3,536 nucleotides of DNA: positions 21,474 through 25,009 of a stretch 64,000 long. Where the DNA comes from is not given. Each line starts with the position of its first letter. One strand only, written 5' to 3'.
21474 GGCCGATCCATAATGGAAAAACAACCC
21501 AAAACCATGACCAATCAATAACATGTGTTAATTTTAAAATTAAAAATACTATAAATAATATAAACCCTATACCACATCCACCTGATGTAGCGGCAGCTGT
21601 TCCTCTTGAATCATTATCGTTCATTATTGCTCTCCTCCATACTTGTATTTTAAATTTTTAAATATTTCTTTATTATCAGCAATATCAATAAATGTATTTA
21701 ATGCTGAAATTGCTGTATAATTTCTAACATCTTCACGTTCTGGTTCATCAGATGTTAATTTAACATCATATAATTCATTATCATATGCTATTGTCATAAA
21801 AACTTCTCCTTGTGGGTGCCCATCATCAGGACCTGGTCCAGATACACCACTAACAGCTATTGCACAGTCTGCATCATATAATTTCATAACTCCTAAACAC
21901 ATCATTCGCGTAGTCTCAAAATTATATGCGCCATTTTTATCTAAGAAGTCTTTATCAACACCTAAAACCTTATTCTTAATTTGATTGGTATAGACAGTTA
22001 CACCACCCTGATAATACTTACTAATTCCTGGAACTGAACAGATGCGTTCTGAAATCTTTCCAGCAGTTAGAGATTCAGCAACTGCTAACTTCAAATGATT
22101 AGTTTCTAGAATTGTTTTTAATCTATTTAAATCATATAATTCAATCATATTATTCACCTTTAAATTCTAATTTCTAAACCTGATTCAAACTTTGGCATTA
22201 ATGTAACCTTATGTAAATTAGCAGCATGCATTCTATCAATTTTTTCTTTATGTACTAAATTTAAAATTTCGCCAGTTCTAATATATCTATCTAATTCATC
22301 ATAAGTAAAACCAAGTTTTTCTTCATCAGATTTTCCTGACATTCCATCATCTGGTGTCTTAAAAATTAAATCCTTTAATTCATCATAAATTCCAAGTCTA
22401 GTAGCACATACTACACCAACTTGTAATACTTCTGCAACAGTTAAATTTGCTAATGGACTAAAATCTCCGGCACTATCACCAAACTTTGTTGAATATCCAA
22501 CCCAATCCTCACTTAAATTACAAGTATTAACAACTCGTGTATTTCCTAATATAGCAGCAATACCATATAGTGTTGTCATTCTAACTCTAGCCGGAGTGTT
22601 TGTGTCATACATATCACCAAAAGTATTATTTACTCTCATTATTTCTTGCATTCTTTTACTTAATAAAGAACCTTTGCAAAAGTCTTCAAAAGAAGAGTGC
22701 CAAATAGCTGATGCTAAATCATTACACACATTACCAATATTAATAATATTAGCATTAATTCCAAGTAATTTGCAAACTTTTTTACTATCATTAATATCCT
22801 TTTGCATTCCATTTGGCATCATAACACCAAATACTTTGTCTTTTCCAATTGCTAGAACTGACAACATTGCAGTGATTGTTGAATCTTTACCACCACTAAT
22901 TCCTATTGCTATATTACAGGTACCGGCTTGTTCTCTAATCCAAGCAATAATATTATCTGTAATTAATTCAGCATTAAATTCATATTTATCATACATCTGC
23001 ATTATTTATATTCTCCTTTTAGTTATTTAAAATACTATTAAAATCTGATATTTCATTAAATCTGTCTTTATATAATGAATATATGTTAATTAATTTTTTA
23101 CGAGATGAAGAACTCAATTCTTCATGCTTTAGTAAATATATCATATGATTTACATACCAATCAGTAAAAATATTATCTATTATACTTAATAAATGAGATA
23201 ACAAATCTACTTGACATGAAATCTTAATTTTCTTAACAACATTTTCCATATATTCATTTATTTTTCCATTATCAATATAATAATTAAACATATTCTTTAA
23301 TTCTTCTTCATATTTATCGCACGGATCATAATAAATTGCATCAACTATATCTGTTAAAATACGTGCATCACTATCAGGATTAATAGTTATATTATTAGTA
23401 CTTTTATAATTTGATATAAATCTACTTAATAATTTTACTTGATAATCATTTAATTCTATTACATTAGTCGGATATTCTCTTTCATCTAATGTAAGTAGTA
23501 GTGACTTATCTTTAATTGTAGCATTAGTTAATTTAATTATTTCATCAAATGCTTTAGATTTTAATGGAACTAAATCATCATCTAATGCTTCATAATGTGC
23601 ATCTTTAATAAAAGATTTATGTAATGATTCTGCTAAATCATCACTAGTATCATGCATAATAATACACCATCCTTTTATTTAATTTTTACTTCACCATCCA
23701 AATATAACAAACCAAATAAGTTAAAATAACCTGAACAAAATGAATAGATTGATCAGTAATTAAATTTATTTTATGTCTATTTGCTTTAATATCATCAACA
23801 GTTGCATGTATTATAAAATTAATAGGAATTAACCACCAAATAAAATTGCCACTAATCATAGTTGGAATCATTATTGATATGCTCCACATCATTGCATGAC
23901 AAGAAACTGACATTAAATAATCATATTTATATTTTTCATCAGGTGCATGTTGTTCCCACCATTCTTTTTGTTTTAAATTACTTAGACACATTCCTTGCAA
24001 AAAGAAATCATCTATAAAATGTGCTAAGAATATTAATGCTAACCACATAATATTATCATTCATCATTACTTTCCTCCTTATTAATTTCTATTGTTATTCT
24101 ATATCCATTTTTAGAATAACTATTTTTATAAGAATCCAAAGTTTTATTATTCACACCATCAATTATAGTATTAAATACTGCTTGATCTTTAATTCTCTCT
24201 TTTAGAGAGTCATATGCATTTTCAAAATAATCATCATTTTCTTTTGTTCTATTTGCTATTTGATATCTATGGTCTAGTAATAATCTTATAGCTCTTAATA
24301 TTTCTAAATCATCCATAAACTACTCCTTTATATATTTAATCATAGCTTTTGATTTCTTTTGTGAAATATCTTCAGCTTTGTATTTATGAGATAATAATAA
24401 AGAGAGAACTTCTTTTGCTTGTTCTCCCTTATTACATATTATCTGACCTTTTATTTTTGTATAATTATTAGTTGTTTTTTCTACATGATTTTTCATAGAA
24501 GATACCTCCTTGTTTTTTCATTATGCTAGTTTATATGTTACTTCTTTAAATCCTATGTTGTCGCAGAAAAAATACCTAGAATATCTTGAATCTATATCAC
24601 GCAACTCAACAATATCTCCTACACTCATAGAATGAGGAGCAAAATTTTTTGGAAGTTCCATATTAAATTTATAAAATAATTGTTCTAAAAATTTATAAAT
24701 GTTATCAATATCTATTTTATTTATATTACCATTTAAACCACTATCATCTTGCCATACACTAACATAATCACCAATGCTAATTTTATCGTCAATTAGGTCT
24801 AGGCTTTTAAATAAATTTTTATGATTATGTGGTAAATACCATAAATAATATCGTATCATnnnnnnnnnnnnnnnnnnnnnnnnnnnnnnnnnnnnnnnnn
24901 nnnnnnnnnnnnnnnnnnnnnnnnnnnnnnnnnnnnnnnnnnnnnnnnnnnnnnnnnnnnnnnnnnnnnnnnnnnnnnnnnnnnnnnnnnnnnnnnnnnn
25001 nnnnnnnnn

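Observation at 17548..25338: Phage-encoded complete NAD+ salvage module plus NADAR and Nudix: candidate counter-defence against NAD-depleting immunity and ADP-ribosylation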

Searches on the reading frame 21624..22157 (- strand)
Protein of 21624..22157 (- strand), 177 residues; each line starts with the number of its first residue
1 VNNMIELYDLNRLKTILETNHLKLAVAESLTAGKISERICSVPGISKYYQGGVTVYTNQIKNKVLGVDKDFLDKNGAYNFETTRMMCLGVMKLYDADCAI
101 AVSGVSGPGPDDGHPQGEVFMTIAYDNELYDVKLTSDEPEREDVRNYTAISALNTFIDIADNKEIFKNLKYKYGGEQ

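Call 3: search_protein_families(library=pfam, proteins=[window:21624-22157:-], max_evalue=0.01)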
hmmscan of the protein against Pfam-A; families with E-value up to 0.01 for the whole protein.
window:21624-22157:- (177 aa): 1 family
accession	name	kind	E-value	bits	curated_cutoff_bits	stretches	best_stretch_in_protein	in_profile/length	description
PF02464.23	CinA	-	7.4e-39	133.3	23.5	1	13-157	8-152/155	Competence-damaged protein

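Call 4: search_protein_families(library=ncbifam, proteins=[window:21624-22157:-], max_evalue=0.01)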
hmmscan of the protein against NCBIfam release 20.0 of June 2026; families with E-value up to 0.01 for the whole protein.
window:21624-22157:- (177 aa): 5 families
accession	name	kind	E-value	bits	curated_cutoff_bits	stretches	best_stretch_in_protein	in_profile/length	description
NF001813.0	PRK00549.1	equivalog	1.3e-33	116.6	379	1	14-155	264-406/414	competence/damage-inducible protein A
TIGR00199.1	PncC_domain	subfamily_domain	6.6e-32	110.7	68.9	1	16-156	4-145/149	nicotinamide-nucleotide amidohydrolase family protein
TIGR00200.1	cinA_nterm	subfamily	1.6e-23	83.1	243.15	1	16-154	268-405/414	CinA family nicotinamide mononucleotide deamidase-related protein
NF002975.0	PRK03661.1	equivalog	1.1e-22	80.5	212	1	14-158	14-159/164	nicotinamide-nucleotide amidase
NF002972.0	PRK03657.1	equivalog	5.9e-20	71.7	201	1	12-130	23-142/175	2-oxo-tetronate isomerase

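Call 36: search_solved_structures(query=window:21624-22157:-, max_evalue=0.001, show_alignments=2)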
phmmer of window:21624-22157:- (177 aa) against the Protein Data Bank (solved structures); distinct sequences matched with E-value up to 0.001: 10.
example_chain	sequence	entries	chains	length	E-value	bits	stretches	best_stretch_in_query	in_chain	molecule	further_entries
5kol_A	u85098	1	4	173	2.2e-16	63.4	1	15-122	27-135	Uncharacterized protein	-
4cta_A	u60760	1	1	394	6.9e-15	58.5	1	14-152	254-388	CINA-LIKE PROTEIN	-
4ct8_A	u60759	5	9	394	7e-15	58.5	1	14-152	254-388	CINA-LIKE PROTEIN | CINA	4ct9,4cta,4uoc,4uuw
4uux_A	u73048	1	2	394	7e-15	58.5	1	14-152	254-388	CINA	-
6mr3_A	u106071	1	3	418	1.4e-14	57.6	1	22-155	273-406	Putative competence-damage inducible protein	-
6l19_A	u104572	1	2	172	1.7e-14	57.3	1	13-120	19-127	PncC family amidohydrolase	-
5vu3_A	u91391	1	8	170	1.7e-13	54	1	12-120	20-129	Competence damage-inducible protein A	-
5kvk_A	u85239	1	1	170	5.7e-13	52.3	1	16-125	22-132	Protein KP700603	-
5v01_A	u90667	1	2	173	1.3e-12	51.1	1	21-122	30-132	Competence damage-inducible protein A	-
2a9s_A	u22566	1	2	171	3.1e-11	46.6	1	20-157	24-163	competence/damage-inducible protein CinA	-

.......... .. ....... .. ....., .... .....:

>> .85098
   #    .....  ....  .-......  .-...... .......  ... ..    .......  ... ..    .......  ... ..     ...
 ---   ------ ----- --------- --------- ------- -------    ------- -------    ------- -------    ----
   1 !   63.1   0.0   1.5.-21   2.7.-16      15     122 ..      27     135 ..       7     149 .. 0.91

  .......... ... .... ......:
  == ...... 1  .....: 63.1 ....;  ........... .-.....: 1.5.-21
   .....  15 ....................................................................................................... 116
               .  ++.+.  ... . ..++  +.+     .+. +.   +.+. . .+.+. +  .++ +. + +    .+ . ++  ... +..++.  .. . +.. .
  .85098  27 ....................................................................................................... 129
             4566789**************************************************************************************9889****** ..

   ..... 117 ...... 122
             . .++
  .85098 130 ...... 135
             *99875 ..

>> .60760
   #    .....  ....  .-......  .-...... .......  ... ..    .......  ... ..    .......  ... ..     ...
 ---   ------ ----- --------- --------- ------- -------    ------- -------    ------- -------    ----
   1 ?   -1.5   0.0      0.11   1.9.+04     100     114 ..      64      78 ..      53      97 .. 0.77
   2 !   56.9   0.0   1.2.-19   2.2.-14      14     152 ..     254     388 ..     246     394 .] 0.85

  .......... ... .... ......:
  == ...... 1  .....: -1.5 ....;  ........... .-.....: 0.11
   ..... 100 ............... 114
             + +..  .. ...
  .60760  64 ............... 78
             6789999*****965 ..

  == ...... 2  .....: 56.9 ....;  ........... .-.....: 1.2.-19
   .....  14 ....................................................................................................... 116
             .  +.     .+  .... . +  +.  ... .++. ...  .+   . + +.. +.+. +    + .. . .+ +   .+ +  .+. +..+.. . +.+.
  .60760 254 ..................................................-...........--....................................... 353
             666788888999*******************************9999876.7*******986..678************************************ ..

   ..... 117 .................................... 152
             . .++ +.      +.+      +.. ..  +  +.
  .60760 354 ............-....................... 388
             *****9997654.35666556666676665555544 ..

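Call 49: search_protein_families(library=phrogs, proteins=[window:21624-22157:-], max_evalue=0.001)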
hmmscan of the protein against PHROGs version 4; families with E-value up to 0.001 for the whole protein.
window:21624-22157:- (177 aa): 1 family
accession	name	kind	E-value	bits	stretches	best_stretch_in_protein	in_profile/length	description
phrog_26784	-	unknown function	3.4e-18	67.1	1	17-160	15-158/166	-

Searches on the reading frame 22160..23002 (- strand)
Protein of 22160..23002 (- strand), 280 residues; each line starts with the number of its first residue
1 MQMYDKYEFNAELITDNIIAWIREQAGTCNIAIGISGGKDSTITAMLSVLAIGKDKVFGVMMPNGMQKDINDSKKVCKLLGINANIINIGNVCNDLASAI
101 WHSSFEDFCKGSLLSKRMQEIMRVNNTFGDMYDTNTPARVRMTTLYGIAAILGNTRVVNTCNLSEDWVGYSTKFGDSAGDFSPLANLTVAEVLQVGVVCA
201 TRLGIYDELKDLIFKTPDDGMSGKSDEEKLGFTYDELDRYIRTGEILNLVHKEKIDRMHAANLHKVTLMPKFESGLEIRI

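Call 3: search_protein_families(library=pfam, proteins=[window:22160-23002:-], max_evalue=0.01)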
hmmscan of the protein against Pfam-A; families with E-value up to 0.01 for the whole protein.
window:22160-23002:- (280 aa): 2 families
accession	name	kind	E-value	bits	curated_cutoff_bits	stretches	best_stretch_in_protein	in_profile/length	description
PF02540.23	NAD_synthase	-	5.1e-38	131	21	1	25-257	15-222/242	NAD synthase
PF03054.22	tRNA_Me_trans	-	0.0014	18.8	20.6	1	30-107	2-74/202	tRNA methyl transferase HUP domain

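Call 4: search_protein_families(library=ncbifam, proteins=[window:22160-23002:-], max_evalue=0.01)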
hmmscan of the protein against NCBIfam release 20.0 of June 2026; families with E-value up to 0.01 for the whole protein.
window:22160-23002:- (280 aa): 14 families
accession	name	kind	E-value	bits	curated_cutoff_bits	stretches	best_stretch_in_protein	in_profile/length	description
NF010587.0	PRK13980.1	equivalog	8e-40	136.7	255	1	8-243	8-216/267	NAD+ synthase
TIGR00552.1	nadE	equivalog_domain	3.8e-36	124.6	63.65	2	122-270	98-241/251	NAD(+) synthase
NF001979.1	PRK00768.1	equivalog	6.2e-26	91.5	250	1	21-268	31-262/266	NAD(+) synthase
NF010588.0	PRK13981.1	equivalog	9.9e-24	83.6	479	1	27-239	284-477/546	NAD+ synthase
NF002048.0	PRK00876.1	subfamily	3e-20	72.3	313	2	5-94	10-105/330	NAD(+) synthase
NF002730.0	PRK02628.1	equivalog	1.3e-08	33.5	473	1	25-177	356-497/677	NAD(+) synthase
NF000848.1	PRK00074.1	equivalog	1.5e-08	33.7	400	1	8-82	193-266/512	glutamine-hydrolyzing GMP synthase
TIGR00884.1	guaA_Cterm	equivalog_domain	4.2e-06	26.3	338.75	1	15-85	3-73/310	glutamine-hydrolyzing GMP synthase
TIGR00420.1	trmU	equivalog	0.00083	18.3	236.95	1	30-108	2-87/351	tRNA 2-thiouridine(34) synthase MnmA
NF001138.1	PRK00143.1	equivalog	0.0011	18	284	1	31-91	2-70/345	tRNA 2-thiouridine(34) synthase MnmA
NF006351.0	PRK08576.1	equivalog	0.0011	17.7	290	1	20-84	227-290/436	hypothetical protein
NF010367.0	PRK13795.1-2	equivalog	0.0019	16.7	456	1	15-92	227-306/584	hypothetical protein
TIGR00268.2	TIGR00268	equivalog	0.0025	17.1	150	1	30-93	15-80/259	ATP-dependent sacrificial sulfur transferase LarE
TIGR00364.1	TIGR00364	equivalog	0.0026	17.3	150.3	1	33-100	3-70/201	7-cyano-7-deazaguanine synthase QueC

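Call 31: search_solved_structures(query=window:22160-23002:-, max_evalue=0.00001, show_alignments=2)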
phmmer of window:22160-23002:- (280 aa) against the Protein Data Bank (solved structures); distinct sequences matched with E-value up to 0.00001: 20.
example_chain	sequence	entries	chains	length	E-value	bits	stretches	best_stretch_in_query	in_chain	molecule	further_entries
2e18_A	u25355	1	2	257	3.4e-28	102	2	13-94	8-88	NH(3)-dependent NAD(+) synthetase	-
3fiu_A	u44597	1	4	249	4.7e-19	72.1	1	16-268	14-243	NH(3)-dependent NAD(+) synthetase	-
2pz8_A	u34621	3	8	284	2.1e-17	66.7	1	25-266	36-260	NH(3)-dependent NAD(+) synthetase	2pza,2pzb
3p52_A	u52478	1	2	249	1.4e-16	64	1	135-243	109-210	NH(3)-dependent NAD(+) synthetase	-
1ee1_A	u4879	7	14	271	1.4e-15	60.7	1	23-265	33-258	NH(3)-DEPENDENT NAD(+) SYNTHETASE | NAD SYNTHETASE | PROTEIN (NAD SYNTHETASE)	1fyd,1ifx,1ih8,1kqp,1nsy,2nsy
5huh_A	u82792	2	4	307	1.2e-14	57.7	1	128-265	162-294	NH(3)-dependent NAD(+) synthetase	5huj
5wp0_A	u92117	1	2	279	9.7e-14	54.6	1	28-269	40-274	NH(3)-dependent NAD(+) synthetase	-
4q16_A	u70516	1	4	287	2.7e-13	53.2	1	129-268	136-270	NH(3)-dependent NAD(+) synthetase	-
6kv3_A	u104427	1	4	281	7.2e-13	51.8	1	118-267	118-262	NH(3)-dependent NAD(+) synthetase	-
3hmq_A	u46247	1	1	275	1e-12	51.3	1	18-265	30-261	NH(3)-dependent NAD(+) synthetase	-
5kha_A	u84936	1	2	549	1.5e-12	50.8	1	24-190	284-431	Glutamine-dependent NAD+ synthetase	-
3q4g_A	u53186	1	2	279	1.5e-12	50.7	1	26-267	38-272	NH(3)-dependent NAD(+) synthetase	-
3dpi_A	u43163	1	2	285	6.3e-12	48.7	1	24-268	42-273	NAD+ synthetase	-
4xfd_A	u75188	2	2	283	1.3e-11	47.7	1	115-260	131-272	NH(3)-dependent NAD(+) synthetase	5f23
1xng_A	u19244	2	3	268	1.3e-11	47.7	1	135-247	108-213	NH(3)-dependent NAD(+) synthetase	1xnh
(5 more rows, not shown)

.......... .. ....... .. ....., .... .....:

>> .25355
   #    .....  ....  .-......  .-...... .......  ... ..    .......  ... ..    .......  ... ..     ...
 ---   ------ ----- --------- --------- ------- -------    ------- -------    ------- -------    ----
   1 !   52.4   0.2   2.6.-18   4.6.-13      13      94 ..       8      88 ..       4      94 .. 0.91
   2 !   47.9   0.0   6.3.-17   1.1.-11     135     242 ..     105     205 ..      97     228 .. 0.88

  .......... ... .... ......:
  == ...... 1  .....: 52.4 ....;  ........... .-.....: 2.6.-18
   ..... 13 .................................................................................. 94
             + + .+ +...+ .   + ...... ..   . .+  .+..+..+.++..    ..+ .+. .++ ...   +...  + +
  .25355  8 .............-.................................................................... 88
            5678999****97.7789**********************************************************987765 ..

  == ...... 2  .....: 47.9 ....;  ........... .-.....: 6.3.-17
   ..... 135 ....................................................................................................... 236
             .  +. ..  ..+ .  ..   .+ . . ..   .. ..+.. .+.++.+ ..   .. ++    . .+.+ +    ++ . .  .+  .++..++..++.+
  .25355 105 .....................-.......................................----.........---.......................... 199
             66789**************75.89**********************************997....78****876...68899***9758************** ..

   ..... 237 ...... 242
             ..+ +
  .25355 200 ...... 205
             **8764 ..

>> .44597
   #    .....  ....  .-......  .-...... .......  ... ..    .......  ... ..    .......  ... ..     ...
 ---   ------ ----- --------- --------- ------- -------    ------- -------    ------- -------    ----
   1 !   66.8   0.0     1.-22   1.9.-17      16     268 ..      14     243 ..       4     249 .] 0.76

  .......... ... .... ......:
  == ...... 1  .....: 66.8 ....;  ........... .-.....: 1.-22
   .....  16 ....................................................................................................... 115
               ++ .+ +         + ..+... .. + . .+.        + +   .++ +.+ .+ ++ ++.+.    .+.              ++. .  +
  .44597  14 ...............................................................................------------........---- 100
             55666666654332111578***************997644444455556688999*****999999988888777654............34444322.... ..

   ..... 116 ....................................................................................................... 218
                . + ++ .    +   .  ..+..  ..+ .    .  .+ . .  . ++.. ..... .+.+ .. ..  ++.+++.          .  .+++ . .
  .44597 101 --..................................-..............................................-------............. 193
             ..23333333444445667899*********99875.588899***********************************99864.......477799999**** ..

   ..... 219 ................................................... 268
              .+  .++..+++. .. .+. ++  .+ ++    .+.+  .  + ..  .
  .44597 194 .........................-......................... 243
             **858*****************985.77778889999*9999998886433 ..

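Call 49: search_protein_families(library=phrogs, proteins=[window:22160-23002:-], max_evalue=0.001)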
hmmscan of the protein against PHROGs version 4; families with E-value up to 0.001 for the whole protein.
window:22160-23002:- (280 aa): 3 families
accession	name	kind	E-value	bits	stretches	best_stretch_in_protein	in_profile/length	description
phrog_11189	-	other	4.7e-44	151.8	1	14-272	14-252/256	NAD synthetase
phrog_36784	-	other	1.3e-17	64.5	1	21-195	302-470/594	NAD synthetase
phrog_11956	-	unknown function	0.00011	22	1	10-87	201-278/515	-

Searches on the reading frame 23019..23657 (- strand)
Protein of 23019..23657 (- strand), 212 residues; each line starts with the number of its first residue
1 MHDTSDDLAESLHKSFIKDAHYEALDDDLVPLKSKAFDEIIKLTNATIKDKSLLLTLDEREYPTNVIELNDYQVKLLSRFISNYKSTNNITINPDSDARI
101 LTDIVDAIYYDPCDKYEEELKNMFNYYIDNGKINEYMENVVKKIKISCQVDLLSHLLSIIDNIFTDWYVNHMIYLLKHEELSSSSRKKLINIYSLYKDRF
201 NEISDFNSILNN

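Call 9: search_protein_families(library=pfam, proteins=[window:23019-23657:-], max_evalue=0.01)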
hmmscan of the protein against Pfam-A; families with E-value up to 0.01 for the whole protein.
window:23019-23657:- (212 aa): 0 families

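Call 48: search_protein_families(library=ncbifam, proteins=[window:23019-23657:-], max_evalue=0.01)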
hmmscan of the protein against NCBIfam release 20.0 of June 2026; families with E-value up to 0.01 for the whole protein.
window:23019-23657:- (212 aa): 0 families

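Call 49: search_protein_families(library=phrogs, proteins=[window:23019-23657:-], max_evalue=0.001)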
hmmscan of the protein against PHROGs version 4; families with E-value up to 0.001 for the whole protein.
window:23019-23657:- (212 aa): 0 families

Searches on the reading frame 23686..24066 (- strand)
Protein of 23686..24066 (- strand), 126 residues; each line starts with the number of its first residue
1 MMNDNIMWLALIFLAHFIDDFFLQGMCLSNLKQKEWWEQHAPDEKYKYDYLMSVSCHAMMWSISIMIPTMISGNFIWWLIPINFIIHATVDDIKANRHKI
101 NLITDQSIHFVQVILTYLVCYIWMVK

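Call 9: search_protein_families(library=pfam, proteins=[window:23686-24066:-], max_evalue=0.01)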
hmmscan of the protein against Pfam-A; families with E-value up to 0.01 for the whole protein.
window:23686-24066:- (126 aa): 1 family
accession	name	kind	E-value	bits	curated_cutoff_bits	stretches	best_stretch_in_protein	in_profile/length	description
PF11750.13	DUF3307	-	6.2e-06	26.7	23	1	9-119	2-108/127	Protein of unknown function (DUF3307)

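Call 48: search_protein_families(library=ncbifam, proteins=[window:23686-24066:-], max_evalue=0.01)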
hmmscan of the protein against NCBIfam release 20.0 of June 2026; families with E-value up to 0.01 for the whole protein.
window:23686-24066:- (126 aa): 0 families

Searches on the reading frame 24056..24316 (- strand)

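Call 9: search_protein_families(library=pfam, proteins=[window:24056-24316:-], max_evalue=0.01)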
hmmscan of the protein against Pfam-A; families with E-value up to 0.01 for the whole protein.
window:24056-24316:- (86 aa): 1 family
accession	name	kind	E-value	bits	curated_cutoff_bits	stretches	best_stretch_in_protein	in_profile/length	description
PF01877.22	RNA_binding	-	0.0051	17.6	26.9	1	5-82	16-99/120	RNA binding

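Call 48: search_protein_families(library=ncbifam, proteins=[window:24056-24316:-], max_evalue=0.01)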
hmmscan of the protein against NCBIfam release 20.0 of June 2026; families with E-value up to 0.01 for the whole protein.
window:24056-24316:- (86 aa): 0 families

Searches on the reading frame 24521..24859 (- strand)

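Call 9: search_protein_families(library=pfam, proteins=[window:24521-24859:-], max_evalue=0.01)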
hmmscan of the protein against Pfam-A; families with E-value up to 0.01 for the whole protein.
window:24521-24859:- (112 aa): 1 family
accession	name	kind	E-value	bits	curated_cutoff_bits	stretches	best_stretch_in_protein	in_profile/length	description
PF14191.11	YodL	-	1.4e-13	52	24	1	56-108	47-97/98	YodL-like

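Call 48: search_protein_families(library=ncbifam, proteins=[window:24521-24859:-], max_evalue=0.01)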
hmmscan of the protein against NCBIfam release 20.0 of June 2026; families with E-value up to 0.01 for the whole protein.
window:24521-24859:- (112 aa): 0 families
